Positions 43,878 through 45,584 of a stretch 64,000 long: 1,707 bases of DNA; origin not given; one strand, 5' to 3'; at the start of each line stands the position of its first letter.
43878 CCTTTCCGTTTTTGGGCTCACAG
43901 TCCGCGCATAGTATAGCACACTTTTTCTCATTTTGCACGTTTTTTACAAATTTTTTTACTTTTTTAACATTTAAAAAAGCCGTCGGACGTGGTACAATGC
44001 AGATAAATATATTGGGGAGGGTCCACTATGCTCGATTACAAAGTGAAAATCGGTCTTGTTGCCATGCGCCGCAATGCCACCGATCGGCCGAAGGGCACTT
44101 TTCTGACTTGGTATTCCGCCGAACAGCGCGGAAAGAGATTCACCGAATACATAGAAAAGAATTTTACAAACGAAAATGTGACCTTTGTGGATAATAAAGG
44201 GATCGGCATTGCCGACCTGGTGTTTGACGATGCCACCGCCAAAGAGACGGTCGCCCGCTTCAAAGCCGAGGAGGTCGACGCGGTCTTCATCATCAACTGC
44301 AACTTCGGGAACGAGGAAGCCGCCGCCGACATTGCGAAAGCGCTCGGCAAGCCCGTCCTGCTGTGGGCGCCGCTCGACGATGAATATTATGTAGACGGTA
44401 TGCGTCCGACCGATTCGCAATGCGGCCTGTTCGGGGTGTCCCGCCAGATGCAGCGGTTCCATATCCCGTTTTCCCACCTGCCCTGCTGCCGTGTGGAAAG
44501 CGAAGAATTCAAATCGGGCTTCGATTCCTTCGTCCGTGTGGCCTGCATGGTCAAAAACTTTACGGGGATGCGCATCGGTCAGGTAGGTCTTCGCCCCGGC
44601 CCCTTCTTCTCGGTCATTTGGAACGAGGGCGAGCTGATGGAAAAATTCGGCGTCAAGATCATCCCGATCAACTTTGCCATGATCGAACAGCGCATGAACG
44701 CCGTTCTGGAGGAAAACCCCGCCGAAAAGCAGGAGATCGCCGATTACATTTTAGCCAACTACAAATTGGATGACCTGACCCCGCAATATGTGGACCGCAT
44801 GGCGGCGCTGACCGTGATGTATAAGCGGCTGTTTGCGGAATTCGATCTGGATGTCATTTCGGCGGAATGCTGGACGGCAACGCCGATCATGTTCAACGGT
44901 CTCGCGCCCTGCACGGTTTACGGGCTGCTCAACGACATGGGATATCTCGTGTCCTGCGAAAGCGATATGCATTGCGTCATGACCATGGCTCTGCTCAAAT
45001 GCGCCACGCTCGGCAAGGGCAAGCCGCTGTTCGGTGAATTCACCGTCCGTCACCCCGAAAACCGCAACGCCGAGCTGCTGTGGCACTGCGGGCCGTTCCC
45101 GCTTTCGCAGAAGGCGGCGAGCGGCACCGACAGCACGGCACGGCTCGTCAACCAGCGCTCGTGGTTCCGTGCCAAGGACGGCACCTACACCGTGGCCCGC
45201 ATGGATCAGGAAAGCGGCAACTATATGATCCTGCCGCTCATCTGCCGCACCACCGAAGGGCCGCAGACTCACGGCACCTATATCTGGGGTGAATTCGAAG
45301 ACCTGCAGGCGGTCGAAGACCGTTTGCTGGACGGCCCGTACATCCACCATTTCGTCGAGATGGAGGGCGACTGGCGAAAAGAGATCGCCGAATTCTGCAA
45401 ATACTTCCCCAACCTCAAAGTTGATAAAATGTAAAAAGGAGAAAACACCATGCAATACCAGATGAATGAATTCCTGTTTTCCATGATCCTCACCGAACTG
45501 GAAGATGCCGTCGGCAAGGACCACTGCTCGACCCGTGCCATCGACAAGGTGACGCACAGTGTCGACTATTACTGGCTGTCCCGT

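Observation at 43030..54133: AraC-linked ten-gene carbohydrate locus with an enzyme combination I cannot map to a described pathway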

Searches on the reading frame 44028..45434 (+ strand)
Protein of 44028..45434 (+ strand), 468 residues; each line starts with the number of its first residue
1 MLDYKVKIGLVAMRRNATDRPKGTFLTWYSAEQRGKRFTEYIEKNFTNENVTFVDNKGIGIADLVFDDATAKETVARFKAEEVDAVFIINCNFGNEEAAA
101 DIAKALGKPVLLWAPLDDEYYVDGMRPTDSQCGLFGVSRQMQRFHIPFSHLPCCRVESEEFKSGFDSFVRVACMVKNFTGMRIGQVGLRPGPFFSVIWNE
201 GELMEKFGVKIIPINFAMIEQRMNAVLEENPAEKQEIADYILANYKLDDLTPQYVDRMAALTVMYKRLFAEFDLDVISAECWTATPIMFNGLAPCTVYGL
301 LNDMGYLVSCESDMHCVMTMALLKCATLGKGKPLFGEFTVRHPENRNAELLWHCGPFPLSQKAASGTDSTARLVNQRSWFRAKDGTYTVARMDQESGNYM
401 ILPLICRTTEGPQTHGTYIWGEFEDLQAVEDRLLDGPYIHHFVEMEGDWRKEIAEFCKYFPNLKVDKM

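Call 3: search_protein_families(library=pfam, proteins=[window:44028-45434:+])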
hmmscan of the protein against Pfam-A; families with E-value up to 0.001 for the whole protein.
window:44028-45434:+ (468 aa): 0 families

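Call 4: search_protein_families(library=ncbifam, proteins=[window:44028-45434:+])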
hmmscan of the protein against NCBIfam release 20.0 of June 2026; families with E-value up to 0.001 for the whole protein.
window:44028-45434:+ (468 aa): 1 family
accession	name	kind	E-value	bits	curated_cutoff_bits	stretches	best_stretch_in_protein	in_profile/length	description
NF048012.1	SlpQosIsomSftI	equivalog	3.7e-26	91.8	700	1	73-459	52-435/443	sulfoquinovose isomerase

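Call 8: find_encoding_contigs(protein=window:44028-45434:+, flank=10000, max_places=6)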
Protein window:44028-45434:+ (468 aa): no gene with exactly this product is on record in the collection.

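Call 9: find_homologous_proteins(query=window:44028-45434:+)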
Query window:44028-45434:+ (468 aa): 3766 proteins with E <= 0.001 among 8000 candidates; the best 120 are listed.
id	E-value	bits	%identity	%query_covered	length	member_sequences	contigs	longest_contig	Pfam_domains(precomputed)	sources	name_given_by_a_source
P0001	0.0e+0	1020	90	100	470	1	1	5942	-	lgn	-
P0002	3.5e-296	1001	87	100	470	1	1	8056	-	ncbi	-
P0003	9.7e-294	993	88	100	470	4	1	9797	-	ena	-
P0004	4.4e-289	977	86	100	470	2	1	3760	-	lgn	-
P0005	5.0e-289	977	86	100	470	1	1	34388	-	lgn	-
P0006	1.8e-284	962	86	100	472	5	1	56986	-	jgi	-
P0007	3.0e-284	962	85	100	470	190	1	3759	-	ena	-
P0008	4.5e-284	961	85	100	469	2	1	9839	-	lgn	-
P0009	3.4e-283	958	84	100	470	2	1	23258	-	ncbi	-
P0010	4.9e-283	958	84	100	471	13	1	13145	-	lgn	-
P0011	9.9e-283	957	85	100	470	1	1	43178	-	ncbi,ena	-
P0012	1.3e-282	956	84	100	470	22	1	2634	-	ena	-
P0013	1.8e-282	956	85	100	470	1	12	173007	-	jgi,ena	-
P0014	2.1e-282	955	84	100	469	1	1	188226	-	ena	-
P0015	3.4e-282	955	84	100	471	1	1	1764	-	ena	-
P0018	9.2e-282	953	84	100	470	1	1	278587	-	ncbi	-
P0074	6.5e-277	937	82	100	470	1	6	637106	-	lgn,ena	-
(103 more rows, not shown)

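Call 10: find_encoding_contigs(protein=P0074, flank=10000, max_places=3)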
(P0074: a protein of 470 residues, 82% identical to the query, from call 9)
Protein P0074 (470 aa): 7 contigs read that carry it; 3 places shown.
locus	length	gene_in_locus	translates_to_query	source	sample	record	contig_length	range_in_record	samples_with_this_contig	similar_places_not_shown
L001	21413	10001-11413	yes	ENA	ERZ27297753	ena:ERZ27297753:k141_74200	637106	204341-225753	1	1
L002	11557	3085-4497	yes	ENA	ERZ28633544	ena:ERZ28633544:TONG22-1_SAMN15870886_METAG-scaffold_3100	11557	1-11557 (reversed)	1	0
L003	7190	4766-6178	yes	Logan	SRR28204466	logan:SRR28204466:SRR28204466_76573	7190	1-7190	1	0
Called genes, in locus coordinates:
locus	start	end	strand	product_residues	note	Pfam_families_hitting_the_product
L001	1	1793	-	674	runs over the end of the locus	PF02401:LYTB, PF21710:Spt6_S1 (faint), PF23459:S1_RRP5 (faint), PF00575:S1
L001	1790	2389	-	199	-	PF01553:Acyltransferase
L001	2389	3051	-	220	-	PF02224:Cytidylate_kin, PF13189:Cytidylate_kin2, PF13238:AAA_18 (weak), PF13207:AAA_17 (faint)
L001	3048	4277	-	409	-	PF00890:FAD_binding_2, PF01134:GIDA (faint), PF01266:DAO (weak), PF03486:HI0933_like, PF07992:Pyr_redox_2 (weak), PF12831:FAD_oxidored (weak), PF13450:NAD_binding_8 (weak), PF22780:HI0933_like_1st, +3 more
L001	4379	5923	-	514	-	PF12072:RNase_Y_N, PF00013:KH_1, PF01966:HD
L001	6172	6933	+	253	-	PF00106:adh_short, PF08659:KR, PF13561:adh_short_C2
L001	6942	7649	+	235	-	PF04474:DUF554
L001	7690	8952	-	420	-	PF01553:Acyltransferase (weak)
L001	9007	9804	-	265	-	PF01418:HTH_6, PF13580:SIS_2 (faint), PF01380:SIS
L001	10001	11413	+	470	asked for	-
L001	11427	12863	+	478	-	PF01565:FAD_binding_4, PF02913:FAD-oxidase_C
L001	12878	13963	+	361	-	PF13183:Fer4_8 (weak), PF13534:Fer4_17 (faint)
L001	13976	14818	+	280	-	PF01116:F_bP_aldolase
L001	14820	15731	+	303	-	PF00294:PfkB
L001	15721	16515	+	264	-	PF04962:KduI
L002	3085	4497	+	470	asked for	-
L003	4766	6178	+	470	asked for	-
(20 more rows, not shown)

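Call 11: find_encoding_contigs(protein=P0018, flank=10000, max_places=2)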
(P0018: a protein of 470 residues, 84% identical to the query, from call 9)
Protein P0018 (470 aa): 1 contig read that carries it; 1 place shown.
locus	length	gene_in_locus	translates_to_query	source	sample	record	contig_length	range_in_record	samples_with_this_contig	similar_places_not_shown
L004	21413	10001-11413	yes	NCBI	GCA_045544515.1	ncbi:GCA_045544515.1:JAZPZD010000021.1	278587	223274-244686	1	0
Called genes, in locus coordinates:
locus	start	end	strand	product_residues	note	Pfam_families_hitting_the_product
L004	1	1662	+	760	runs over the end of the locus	PF04760:IF2_N, PF04760:IF2_N, PF00009:GTP_EFTU, PF00071:Ras (weak), PF01926:MMR_HSR1, PF22042:EF-G_D2, PF11987:IF-2, PF03144:GTP_EFTU_D2 (weak), +1 more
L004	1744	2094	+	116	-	PF02033:RBFA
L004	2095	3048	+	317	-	PF01368:DHH, PF02272:DHHA1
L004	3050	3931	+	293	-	PF01509:TruB_N, PF16198:TruB_C_2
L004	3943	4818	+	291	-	PF06574:FAD_syn, PF01687:Flavokinase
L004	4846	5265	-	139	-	PF01592:NifU_N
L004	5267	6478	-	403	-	PF00266:Aminotran_5, PF01212:Beta_elim_lyase, PF01041:DegT_DnrJ_EryC1 (weak)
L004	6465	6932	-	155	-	PF00075:RNase_H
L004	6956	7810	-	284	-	PF04854:DUF624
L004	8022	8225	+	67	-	PF20511:PMI_typeI_cat (weak)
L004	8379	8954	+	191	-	PF21621:MPI_cupin_dom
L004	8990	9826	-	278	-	PF01418:HTH_6, PF01380:SIS, PF13580:SIS_2 (weak)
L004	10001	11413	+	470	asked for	-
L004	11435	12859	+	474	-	PF01565:FAD_binding_4, PF02913:FAD-oxidase_C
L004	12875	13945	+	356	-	PF13183:Fer4_8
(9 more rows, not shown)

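Call 12: search_solved_structures(query=window:44028-45434:+, max_evalue=0.01)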
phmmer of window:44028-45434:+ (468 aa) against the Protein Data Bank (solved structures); distinct sequences matched with E-value up to 0.01: 0.

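Call 18: find_related_loci(query=A1, collection=genome_contigs, flank=10000)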
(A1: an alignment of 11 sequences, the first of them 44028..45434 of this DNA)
Query A1 (468 aa) in genome_contigs; peptide patterns used: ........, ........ (x = any residue, [..] = any of these).
444 stretches matched a pattern; 432 encode a relative of the query (tblastn E <= 1e-3); the best 80 are kept; 80 distinct loci.
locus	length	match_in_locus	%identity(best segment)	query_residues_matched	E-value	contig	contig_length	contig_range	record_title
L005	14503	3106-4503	86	1-466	0e+0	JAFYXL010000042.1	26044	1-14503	MAG: Clostridia bacterium isolate RGIG7510 Water_buffalos_Colon.Co__c1760629, whole genome shotgun sequence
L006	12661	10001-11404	85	1-468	0e+0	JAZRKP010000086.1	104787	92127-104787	MAG: Clostridia bacterium isolate T1900045446_YK20190137.MAGScoT_cleanbin_000004 SGB_7157_k141_2534267, whole genome sho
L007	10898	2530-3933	84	1-468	0e+0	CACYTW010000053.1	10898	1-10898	MAG: uncultured Ruminococcus sp. isolate RUG12270 genome assembly, contig: RUG12270_asm_53, whole genome shotgun sequenc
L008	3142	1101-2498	84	1-466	0e+0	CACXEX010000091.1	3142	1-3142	MAG: uncultured Ruminococcus sp. isolate RUG11191 genome assembly, contig: RUG11191_asm_91, whole genome shotgun sequenc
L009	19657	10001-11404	84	1-468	0e+0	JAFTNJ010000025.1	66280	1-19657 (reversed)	MAG: Clostridia bacterium isolate RGIG3976 Roe_deer_Cecum-4__c1434, whole genome shotgun sequence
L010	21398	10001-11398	84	1-466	0e+0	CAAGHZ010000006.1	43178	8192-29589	MAG TPA_asm: Clostridia bacterium, isolate HGM11511, WGS project CAAGHZ010000000 data, contig: SRS476288_62_k119_34323,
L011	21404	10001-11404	83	1-468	0e+0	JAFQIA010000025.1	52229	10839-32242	MAG: Clostridia bacterium isolate RGIG1838 Goat_Cecum-5__c636064, whole genome shotgun sequence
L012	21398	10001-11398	84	1-466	0e+0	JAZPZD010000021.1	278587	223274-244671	MAG: Clostridia bacterium isolate T1900044646_TS20190112.MAGScoT_cleanbin_000004 SGB_1362_k141_1207833, whole genome sho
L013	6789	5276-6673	84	1-466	0e+0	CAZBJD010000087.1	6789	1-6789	MAG TPA_asm: uncultured Eubacteriales bacterium isolate SRP315200_co2_485 genome assembly, contig: NODE_19195_length_678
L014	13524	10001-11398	84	1-466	0e+0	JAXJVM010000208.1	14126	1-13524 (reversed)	MAG: Clostridia bacterium isolate DOME_MAG_569 569_C0109_k141_423448, whole genome shotgun sequence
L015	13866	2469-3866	84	1-466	0e+0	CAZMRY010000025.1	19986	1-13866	MAG TPA_asm: uncultured Eubacteriales bacterium isolate SRP315200_co1_798 genome assembly, contig: NODE_4911_length_1998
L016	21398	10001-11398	83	1-466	0e+0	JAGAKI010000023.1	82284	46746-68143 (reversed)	MAG: Clostridia bacterium isolate RGIG8521 Water_deer_Cecum-2__c171539, whole genome shotgun sequence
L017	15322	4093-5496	83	1-468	0e+0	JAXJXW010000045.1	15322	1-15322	MAG: Clostridia bacterium isolate DOME_MAG_7345 7345_C0434_k141_119126, whole genome shotgun sequence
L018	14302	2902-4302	84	1-467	0e+0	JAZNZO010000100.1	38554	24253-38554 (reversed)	MAG: Faecousia sp. isolate T1900044767_TS20190233.MAGScoT_cleanbin_000048 SGB_2425_k141_875440, whole genome shotgun seq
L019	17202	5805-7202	84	1-466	0e+0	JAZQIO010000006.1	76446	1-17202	MAG: Clostridia bacterium isolate T1900044623_TS20190089.MAGScoT_cleanbin_000043 SGB_917_k141_1896078, whole genome shot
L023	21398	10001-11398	83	1-466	0e+0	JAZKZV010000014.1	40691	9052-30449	MAG: Clostridia bacterium isolate T1900045085_TC20190079.MAGScoT_cleanbin_000001 SGB_4676_k141_3394, whole genome shotgu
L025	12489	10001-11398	83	1-466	0e+0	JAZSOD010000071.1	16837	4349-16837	MAG: Eubacteriales bacterium isolate T1900044549_TS20190015.MAGScoT_cleanbin_000066 SGB_195_k141_3618181, whole genome s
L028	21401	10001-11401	83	1-467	0e+0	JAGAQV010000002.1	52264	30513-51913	MAG: Clostridia bacterium isolate RGIG8690 Water_deer_Colon-2__c14408, whole genome shotgun sequence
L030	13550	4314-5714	83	1-467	0e+0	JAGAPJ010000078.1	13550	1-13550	MAG: Clostridia bacterium isolate RGIG8652 Water_deer_Cecum.Co__c643723, whole genome shotgun sequence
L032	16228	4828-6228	83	1-467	0e+0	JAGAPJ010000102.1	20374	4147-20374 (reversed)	MAG: Clostridia bacterium isolate RGIG8652 Water_deer_Cecum.Co__c917725, whole genome shotgun sequence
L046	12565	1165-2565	82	1-467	0e+0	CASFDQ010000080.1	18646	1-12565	uncultured bacterium isolate CO.B23.metabat-bins.112 genome assembly, contig: CO.B23.metabat-bins.112.fa_k141_16533940,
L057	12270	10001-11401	83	1-467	0e+0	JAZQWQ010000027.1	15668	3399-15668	MAG: Faecousia sp. isolate T1900045165_TC20190159.MAGScoT_cleanbin_000051 SGB_5120_k141_1353216, whole genome shotgun se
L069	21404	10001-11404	80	1-468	0e+0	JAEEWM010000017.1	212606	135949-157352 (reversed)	MAG: Clostridiaceae bacterium isolate Tb.RUG.48 k141_7664383_flag=0_multi=19.9992_len=212606, whole genome shotgun seque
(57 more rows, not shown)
